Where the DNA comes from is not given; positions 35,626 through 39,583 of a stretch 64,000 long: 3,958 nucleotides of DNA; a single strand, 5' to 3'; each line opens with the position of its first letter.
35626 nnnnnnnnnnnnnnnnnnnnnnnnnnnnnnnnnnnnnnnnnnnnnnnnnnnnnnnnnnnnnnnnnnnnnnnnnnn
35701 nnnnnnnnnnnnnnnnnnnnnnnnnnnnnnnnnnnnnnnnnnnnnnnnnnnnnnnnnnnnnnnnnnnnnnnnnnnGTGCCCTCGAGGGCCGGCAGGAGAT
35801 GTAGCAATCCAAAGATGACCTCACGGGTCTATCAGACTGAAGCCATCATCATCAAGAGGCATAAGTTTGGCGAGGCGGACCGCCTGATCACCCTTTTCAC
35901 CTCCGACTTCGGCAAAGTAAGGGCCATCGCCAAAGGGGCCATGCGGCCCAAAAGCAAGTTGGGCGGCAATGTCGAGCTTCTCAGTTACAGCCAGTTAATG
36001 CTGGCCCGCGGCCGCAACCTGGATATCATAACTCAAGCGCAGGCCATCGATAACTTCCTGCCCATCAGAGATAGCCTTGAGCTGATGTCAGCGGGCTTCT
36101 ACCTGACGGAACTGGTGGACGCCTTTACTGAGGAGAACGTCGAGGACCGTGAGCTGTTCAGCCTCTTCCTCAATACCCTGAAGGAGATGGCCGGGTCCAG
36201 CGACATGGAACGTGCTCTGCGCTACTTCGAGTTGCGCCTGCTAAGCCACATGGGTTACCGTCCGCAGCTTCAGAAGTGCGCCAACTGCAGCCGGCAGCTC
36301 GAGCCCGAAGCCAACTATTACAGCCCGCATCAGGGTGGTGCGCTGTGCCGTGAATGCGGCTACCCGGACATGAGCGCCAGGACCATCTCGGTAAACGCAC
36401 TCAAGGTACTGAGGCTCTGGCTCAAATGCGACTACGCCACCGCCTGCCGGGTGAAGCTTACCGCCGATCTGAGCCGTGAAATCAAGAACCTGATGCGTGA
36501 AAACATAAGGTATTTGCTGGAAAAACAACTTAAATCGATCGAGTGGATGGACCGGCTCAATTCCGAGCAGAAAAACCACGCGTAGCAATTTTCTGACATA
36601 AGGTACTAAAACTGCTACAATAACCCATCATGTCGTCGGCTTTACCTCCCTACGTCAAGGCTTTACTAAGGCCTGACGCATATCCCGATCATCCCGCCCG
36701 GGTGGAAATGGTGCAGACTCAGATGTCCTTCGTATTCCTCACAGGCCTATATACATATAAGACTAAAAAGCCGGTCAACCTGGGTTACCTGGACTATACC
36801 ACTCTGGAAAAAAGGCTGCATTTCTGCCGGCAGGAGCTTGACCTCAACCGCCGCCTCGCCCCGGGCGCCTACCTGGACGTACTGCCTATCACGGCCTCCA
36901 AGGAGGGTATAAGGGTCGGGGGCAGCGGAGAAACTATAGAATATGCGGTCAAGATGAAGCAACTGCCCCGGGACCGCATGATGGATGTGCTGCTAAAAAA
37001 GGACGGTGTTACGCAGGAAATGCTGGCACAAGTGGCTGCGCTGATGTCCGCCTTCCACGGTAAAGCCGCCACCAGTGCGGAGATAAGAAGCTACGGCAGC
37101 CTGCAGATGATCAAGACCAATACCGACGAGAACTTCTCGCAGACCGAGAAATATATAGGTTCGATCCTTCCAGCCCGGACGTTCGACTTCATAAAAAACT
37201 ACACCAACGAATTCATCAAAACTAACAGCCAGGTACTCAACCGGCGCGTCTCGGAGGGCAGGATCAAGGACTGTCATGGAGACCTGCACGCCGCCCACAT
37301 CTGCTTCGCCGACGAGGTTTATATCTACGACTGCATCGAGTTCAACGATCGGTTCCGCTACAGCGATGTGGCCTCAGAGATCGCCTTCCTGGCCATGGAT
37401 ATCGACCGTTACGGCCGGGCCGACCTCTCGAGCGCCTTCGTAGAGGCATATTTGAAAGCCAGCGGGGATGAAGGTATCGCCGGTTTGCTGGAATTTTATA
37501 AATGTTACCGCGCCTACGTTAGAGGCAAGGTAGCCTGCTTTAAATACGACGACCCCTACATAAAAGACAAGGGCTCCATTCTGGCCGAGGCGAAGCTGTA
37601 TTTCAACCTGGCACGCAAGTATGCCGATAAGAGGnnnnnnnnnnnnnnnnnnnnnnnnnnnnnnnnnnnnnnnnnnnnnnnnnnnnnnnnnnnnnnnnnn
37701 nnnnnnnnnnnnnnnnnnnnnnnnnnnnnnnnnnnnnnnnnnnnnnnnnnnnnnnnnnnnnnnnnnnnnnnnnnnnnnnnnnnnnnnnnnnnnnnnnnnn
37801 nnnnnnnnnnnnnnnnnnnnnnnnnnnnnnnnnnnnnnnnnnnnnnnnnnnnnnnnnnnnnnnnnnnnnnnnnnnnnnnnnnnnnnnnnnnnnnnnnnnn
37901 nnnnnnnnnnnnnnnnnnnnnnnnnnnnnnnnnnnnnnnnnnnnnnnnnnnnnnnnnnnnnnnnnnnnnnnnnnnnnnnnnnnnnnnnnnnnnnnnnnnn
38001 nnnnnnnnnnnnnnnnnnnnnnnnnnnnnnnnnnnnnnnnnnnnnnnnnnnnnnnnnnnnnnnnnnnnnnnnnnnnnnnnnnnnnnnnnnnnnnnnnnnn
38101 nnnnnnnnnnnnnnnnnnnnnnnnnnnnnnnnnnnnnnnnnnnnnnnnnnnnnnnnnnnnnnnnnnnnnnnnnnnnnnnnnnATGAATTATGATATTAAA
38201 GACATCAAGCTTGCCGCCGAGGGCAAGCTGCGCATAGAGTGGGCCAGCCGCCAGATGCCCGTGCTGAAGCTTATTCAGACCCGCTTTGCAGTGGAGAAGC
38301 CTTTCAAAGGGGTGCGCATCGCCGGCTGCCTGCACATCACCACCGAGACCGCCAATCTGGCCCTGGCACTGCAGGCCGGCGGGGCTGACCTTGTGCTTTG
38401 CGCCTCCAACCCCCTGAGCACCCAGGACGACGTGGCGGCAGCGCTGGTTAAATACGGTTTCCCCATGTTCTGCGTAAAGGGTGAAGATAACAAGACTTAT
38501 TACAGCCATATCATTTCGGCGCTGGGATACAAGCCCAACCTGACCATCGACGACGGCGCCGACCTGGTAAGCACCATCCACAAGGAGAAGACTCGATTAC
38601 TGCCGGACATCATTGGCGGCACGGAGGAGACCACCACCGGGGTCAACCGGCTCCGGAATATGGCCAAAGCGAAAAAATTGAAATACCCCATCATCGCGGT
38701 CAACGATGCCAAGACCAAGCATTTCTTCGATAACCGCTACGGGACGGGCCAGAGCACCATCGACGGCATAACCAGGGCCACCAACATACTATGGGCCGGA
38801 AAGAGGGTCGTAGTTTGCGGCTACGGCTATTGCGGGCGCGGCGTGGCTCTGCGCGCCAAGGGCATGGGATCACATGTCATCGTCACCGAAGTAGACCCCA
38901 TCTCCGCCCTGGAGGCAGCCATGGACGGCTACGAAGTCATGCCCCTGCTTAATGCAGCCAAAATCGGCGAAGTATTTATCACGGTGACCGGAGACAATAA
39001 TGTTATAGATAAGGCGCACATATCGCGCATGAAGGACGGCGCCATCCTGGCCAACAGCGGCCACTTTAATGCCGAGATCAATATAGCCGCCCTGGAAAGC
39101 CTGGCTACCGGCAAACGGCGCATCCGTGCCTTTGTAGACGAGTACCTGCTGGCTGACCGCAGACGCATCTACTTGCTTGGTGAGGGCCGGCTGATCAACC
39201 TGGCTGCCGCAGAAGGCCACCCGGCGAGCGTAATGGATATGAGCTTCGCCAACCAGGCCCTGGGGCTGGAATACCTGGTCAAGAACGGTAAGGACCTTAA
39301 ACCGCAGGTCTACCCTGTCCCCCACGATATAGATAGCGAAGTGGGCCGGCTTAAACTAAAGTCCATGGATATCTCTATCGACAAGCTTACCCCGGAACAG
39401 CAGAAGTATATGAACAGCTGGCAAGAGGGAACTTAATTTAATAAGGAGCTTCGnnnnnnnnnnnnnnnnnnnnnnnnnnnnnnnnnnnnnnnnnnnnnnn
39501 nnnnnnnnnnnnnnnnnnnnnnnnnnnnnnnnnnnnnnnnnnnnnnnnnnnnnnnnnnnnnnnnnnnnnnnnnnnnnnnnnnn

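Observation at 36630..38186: APH-like small-molecule-kinase domain fused to AAA_33 P-loop kinase, sandwiched between recO and ahcY-metK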

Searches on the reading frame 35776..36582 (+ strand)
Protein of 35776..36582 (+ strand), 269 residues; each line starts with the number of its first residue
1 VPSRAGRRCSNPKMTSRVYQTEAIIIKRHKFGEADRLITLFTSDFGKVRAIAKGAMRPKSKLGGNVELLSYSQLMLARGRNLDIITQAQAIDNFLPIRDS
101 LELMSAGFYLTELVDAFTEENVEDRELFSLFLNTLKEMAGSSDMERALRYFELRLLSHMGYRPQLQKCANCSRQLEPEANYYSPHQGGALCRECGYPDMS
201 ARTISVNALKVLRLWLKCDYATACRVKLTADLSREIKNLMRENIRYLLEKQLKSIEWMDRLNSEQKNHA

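Call 3: search_protein_families(library=pfam, proteins=[window:35776-36582:+], max_evalue=0.1)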
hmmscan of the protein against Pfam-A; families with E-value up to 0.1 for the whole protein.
window:35776-36582:+ (269 aa): 3 families
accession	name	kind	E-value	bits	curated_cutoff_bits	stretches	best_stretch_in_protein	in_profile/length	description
PF02565.21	RecO_C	-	6.1e-34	117.5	22.1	1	99-254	2-155/157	Recombination protein O C terminal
PF11967.14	RecO_N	-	8.5e-23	80.6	27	1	18-94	3-80/80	Recombination protein O N terminal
PF05810.19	NinF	-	0.03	14.7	27.5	0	167-179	1-13/25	NinF protein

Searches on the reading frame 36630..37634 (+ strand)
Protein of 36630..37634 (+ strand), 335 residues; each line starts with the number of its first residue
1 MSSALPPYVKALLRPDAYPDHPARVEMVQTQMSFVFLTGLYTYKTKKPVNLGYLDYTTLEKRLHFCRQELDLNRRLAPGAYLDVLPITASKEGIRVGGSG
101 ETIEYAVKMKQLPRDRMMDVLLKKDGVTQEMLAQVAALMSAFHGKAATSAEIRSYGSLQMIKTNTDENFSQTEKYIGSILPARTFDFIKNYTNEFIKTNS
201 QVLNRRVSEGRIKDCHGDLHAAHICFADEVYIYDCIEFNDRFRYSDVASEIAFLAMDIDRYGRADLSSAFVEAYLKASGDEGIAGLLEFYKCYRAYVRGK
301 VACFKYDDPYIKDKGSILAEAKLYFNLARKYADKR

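Call 19: search_protein_representatives(protein=window:36630-37634:+)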
Query: 335 residues. Proteins with E-value up to 0.001 (for the whole library): 11200; up to 1e-10: 8104; up to 1e-30: 3620. The best 150 are listed.
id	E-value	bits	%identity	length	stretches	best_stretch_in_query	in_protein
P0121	8.9e-124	429.1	61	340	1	3-331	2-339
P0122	2.0e-122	424.6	59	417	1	3-331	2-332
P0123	3.2e-117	407.5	58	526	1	5-331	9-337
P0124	5.8e-109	380.4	51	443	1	3-332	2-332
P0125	2.4e-108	378.4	53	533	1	10-334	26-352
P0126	3.3e-103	361.5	52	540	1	9-334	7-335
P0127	1.3e-100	353.0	50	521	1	8-333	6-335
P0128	8.2e-98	343.8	50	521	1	11-328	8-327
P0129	8.3e-98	343.7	52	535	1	9-332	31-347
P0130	2.9e-97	342.0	49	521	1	9-332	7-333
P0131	8.4e-97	340.4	33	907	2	12-332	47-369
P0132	6.3e-96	337.6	48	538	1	8-332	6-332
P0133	2.9e-95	335.4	49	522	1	12-331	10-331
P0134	9.3e-95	333.7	47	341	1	4-332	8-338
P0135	1.4e-94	333.2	34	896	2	23-332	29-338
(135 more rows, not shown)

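Call 38: search_solved_structures(query=A2, max_evalue=10, show_alignments=5)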
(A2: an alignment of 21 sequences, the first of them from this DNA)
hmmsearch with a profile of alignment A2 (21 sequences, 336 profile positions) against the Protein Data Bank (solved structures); distinct sequences matched with E-value up to 10: 3.
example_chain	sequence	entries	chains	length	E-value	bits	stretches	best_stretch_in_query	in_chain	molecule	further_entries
4h05_A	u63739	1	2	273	0.32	13.1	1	202-291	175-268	Aminoglycoside-O-phosphotransferase VIII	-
8jja_A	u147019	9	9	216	0.33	13.1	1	226-256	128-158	bis(5'-nucleosyl)-tetraphosphatase (symmetrical)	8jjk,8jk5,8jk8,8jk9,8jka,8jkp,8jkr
8bw9_D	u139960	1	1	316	1.1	11.4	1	183-246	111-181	KSR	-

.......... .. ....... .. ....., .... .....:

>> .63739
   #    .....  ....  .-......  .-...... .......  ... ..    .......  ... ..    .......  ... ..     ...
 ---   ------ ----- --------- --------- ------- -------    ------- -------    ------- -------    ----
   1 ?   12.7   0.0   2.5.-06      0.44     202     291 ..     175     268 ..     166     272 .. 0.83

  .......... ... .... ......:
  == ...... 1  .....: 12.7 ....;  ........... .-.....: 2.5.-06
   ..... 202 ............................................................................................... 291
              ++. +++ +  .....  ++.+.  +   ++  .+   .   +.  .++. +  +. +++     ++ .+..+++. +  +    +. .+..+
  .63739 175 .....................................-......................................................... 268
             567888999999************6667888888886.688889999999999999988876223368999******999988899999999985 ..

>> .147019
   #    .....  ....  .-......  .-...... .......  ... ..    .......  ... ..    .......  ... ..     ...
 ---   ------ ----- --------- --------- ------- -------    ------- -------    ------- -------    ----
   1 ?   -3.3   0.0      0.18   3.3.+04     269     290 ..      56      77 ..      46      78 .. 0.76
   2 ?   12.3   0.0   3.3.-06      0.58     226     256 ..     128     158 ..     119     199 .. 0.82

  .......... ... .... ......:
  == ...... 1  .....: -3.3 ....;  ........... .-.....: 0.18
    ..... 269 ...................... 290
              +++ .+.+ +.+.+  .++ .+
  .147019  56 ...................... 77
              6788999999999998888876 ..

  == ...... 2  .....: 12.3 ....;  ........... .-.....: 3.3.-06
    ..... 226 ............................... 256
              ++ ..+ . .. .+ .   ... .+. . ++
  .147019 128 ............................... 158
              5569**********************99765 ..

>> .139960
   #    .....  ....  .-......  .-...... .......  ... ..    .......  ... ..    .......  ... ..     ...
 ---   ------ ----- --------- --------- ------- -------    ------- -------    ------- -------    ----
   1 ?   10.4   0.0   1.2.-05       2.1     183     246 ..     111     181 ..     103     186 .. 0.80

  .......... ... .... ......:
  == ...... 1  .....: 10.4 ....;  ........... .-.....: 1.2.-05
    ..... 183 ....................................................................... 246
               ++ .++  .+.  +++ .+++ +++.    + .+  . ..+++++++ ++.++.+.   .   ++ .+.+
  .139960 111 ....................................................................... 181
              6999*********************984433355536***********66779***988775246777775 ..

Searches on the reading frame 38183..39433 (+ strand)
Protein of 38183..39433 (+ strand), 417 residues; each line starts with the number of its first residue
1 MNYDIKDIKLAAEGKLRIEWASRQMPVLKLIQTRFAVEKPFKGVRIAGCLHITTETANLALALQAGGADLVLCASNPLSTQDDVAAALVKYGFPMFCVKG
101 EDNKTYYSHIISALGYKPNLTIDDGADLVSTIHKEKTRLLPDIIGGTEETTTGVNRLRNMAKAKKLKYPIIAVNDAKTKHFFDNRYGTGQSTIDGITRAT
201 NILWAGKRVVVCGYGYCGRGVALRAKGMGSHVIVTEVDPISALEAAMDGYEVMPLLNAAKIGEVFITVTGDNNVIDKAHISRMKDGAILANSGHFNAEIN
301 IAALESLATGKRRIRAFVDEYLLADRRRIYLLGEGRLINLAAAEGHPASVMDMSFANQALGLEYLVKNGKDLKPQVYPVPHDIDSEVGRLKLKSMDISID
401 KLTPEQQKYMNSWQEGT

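Call 3: search_protein_families(library=pfam, proteins=[window:38183-39433:+], max_evalue=0.1)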
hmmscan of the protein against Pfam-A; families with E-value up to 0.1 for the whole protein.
window:38183-39433:+ (417 aa): 6 families
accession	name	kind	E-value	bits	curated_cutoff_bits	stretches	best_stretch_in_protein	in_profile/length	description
PF05221.23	AdoHcyase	-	6e-62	209.9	25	2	2-135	1-139/299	S-adenosyl-L-homocysteine hydrolase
PF00670.27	AdoHcyase_NAD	-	5.4e-54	183.1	27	1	184-344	1-161/162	S-adenosyl-L-homocysteine hydrolase, NAD binding domain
PF02826.25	2-Hacid_dh_C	-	1.4e-08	34.8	25.1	1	204-294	34-128/178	D-isomer specific 2-hydroxyacid dehydrogenase, NAD binding domain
PF07991.19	KARI_N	-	1.7e-06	28.2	20.6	1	205-300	3-102/165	Acetohydroxy acid isomeroreductase, NADPH-binding domain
PF07992.20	Pyr_redox_2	-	0.025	14.4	26.1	1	198-239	142-175/291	Pyridine nucleotide-disulphide oxidoreductase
PF02254.24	TrkA_N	-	0.027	15.2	23.8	0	209-253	1-45/116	TrkA-N domain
